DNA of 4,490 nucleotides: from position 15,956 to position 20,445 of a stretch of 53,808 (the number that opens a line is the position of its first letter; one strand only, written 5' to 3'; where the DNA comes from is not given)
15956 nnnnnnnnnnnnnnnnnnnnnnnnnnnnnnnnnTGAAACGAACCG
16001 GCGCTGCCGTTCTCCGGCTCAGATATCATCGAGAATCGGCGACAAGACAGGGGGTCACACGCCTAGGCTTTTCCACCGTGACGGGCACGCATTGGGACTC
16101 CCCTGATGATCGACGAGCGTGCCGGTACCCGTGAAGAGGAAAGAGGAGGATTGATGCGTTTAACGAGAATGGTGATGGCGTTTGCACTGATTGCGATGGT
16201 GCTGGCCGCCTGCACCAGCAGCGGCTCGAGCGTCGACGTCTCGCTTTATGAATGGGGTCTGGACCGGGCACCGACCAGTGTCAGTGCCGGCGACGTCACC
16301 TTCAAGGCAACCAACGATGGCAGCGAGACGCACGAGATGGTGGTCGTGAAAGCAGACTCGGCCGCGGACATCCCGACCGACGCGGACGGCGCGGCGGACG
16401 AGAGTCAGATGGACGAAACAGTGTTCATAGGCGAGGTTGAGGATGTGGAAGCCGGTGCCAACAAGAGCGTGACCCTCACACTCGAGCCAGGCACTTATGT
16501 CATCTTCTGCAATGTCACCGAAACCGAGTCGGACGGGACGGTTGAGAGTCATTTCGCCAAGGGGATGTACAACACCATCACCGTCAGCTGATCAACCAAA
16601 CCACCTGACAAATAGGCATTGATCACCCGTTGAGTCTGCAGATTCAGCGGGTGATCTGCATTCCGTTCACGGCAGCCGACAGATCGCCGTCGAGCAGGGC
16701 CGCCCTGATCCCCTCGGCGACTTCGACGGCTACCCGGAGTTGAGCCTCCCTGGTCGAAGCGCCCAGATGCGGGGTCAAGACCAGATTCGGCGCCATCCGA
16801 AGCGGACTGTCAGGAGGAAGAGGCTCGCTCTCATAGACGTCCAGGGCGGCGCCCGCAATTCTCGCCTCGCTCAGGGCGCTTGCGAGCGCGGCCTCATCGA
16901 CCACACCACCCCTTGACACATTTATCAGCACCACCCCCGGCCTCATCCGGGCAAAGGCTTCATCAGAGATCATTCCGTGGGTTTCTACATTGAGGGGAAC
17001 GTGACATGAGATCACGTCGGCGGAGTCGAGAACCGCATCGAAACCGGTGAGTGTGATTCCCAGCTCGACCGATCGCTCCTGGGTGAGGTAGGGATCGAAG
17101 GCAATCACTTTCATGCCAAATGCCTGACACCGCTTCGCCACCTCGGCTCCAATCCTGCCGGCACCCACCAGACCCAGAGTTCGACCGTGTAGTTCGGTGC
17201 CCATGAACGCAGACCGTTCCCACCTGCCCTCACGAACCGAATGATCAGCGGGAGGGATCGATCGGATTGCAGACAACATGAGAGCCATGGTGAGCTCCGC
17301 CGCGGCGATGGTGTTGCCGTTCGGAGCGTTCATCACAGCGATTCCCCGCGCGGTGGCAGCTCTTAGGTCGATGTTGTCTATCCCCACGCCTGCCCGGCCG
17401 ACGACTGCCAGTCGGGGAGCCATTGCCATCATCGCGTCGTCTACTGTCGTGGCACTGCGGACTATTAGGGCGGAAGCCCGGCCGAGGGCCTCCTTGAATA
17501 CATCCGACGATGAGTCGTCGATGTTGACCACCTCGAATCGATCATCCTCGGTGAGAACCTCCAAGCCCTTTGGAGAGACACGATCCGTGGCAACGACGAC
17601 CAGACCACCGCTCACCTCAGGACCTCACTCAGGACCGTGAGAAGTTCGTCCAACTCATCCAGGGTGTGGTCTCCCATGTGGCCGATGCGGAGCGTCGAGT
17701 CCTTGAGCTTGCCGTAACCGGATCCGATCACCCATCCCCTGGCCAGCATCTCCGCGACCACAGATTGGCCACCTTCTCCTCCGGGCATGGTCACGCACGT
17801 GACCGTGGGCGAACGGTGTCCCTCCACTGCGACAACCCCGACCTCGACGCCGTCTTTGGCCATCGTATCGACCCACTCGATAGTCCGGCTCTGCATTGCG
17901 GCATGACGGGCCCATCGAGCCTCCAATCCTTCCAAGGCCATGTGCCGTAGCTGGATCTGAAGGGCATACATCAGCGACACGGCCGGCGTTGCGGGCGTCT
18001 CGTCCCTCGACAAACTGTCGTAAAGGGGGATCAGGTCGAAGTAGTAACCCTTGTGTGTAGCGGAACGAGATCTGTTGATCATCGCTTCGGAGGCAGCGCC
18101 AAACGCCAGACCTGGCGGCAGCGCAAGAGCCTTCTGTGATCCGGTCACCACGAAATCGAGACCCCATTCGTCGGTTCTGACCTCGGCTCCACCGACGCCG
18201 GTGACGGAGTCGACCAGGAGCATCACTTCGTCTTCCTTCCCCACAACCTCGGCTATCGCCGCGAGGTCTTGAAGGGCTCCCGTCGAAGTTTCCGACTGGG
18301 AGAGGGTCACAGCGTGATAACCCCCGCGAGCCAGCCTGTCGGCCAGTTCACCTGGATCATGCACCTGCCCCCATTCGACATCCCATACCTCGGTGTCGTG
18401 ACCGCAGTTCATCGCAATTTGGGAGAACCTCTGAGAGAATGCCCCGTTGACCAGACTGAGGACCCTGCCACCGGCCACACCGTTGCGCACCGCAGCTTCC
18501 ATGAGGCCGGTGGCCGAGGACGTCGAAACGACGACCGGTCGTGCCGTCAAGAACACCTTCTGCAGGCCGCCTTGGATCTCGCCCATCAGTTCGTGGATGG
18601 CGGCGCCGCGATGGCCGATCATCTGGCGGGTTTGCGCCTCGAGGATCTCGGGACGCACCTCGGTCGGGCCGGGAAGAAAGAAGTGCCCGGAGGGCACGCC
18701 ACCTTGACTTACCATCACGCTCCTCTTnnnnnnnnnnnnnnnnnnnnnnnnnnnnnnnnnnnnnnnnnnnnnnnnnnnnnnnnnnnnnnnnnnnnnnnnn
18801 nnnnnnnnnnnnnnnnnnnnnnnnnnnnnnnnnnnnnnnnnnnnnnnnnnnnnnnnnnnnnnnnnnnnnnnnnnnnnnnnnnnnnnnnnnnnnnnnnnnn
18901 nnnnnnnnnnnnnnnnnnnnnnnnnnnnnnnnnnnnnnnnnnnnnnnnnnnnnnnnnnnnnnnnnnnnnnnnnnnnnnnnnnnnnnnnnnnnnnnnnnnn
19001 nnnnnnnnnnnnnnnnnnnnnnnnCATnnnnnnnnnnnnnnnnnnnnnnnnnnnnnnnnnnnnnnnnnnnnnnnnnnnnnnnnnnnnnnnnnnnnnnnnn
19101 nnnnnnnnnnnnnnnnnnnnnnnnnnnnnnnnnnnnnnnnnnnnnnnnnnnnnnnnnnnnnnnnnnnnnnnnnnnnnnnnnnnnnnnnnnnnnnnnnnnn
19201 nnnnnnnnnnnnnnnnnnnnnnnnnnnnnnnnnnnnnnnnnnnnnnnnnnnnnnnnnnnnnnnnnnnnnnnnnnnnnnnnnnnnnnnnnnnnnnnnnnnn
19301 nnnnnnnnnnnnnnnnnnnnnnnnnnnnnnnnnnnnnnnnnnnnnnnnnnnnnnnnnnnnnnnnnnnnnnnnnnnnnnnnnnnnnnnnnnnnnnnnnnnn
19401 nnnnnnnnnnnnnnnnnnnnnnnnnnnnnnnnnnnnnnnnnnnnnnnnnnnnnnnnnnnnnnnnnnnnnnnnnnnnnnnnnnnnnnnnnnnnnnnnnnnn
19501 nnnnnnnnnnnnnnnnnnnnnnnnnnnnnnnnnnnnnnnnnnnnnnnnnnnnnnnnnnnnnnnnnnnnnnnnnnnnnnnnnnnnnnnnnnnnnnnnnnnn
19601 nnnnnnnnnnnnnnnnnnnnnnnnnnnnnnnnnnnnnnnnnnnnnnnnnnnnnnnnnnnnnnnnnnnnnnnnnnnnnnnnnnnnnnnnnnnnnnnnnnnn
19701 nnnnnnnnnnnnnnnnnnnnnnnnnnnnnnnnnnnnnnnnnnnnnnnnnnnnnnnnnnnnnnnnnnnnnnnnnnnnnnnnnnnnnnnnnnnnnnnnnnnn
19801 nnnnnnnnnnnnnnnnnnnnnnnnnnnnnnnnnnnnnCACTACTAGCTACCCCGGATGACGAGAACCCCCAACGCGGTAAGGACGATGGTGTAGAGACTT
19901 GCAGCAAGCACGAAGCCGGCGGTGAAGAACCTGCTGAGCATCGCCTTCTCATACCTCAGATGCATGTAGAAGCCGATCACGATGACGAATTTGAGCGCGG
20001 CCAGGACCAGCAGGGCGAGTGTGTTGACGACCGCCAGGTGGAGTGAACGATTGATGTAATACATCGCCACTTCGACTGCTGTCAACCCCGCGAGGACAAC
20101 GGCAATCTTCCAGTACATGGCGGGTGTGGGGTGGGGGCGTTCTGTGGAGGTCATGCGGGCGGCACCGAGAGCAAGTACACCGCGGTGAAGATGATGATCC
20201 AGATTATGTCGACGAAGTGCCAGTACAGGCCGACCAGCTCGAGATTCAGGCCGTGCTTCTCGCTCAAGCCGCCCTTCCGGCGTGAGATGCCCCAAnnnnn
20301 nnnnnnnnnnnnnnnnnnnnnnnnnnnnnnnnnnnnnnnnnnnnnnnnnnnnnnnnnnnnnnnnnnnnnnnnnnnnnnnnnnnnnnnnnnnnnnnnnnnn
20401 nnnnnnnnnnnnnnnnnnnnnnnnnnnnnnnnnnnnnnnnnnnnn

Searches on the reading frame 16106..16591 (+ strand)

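Call 20: search_protein_families(library=pfam, proteins=[window:16106-16591:+], max_evalue=0.01)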
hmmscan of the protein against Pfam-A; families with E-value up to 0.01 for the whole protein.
window:16106-16591:+ (161 aa): 2 families
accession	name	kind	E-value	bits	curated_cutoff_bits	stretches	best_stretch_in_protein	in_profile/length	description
PF13473.12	Cupredoxin_1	-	2.1e-05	24.9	27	1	43-146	23-102/104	Cupredoxin-like domain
PF00127.26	Copper-bind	-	0.009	16.8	21.2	0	58-136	20-85/99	Copper binding proteins, plastocyanin/azurin family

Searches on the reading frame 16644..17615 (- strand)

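Call 20: search_protein_families(library=pfam, proteins=[window:16644-17615:-], max_evalue=0.01)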
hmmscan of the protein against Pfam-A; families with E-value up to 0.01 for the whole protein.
window:16644-17615:- (323 aa): 3 families
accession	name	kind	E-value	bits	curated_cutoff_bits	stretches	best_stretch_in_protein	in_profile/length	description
PF02826.25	2-Hacid_dh_C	-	5e-67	225.2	25.1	1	110-285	1-178/178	D-isomer specific 2-hydroxyacid dehydrogenase, NAD binding domain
PF00389.36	2-Hacid_dh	-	3.3e-34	117.9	24.6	1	7-317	1-134/134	D-isomer specific 2-hydroxyacid dehydrogenase, catalytic domain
PF03446.21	NAD_binding_2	-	4.7e-05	23.9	21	1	147-253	2-112/161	NAD binding domain of 6-phosphogluconate dehydrogenase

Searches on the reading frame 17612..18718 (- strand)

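Call 20: search_protein_families(library=pfam, proteins=[window:17612-18718:-], max_evalue=0.01)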
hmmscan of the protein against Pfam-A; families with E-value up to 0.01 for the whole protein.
window:17612-18718:- (368 aa): 1 family
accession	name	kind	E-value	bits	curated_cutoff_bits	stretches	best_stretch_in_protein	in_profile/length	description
PF00266.25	Aminotran_5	-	2.8e-17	63.2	21.5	1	28-316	28-321/371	Aminotransferase class-V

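Call 62: search_protein_families(library=ncbifam, proteins=[window:17612-18718:-], max_evalue=0.0001)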
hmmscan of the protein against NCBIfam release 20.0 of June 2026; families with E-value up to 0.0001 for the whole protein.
window:17612-18718:- (368 aa): 6 families
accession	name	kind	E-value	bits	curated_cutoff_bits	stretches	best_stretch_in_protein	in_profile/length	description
NF045640.1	AspGlyoxATaseBhcA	equivalog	4.4e-53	180.6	650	1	12-351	6-348/395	L-aspartate--glyoxylate aminotransferase BhcA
TIGR03301.1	PhnW-AepZ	equivalog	2.3e-38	132.5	360.8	1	14-366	3-354/355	2-aminoethylphosphonate aminotransferase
NF046070.1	PyrdoxPyrvTramin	equivalog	2.6e-37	128.5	600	1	16-350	11-346/369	pyridoxamine--pyruvate transaminase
NF010006.0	PRK13479.1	equivalog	1.6e-22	80.2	296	1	67-367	63-361/369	2-aminoethylphosphonate--pyruvate transaminase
TIGR01366.1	serC_3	equivalog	1.4e-21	77.1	401.65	1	13-354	6-345/361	phosphoserine transaminase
TIGR02326.1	transamin_PhnW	equivalog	2.9e-21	76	400.8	1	68-366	62-359/363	2-aminoethylphosphonate--pyruvate transaminase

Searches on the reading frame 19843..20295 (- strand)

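Call 19: search_protein_families(library=pfam, proteins=[window:19843-20295:-], max_evalue=0.01)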
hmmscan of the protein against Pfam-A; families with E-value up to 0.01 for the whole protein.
window:19843-20295:- (150 aa): 3 families
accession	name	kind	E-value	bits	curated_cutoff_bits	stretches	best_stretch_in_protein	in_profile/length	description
PF03626.19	COX4_pro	-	1.4e-11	45.1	28.9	1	62-134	1-70/72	Prokaryotic Cytochrome C oxidase subunit IV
PF14126.11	DUF4293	-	0.0035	18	27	1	53-147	48-140/153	Domain of unknown function (DUF4293)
PF08636.15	Pkr1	-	0.0052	17.3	27.7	1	53-105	13-65/73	ER protein Pkr1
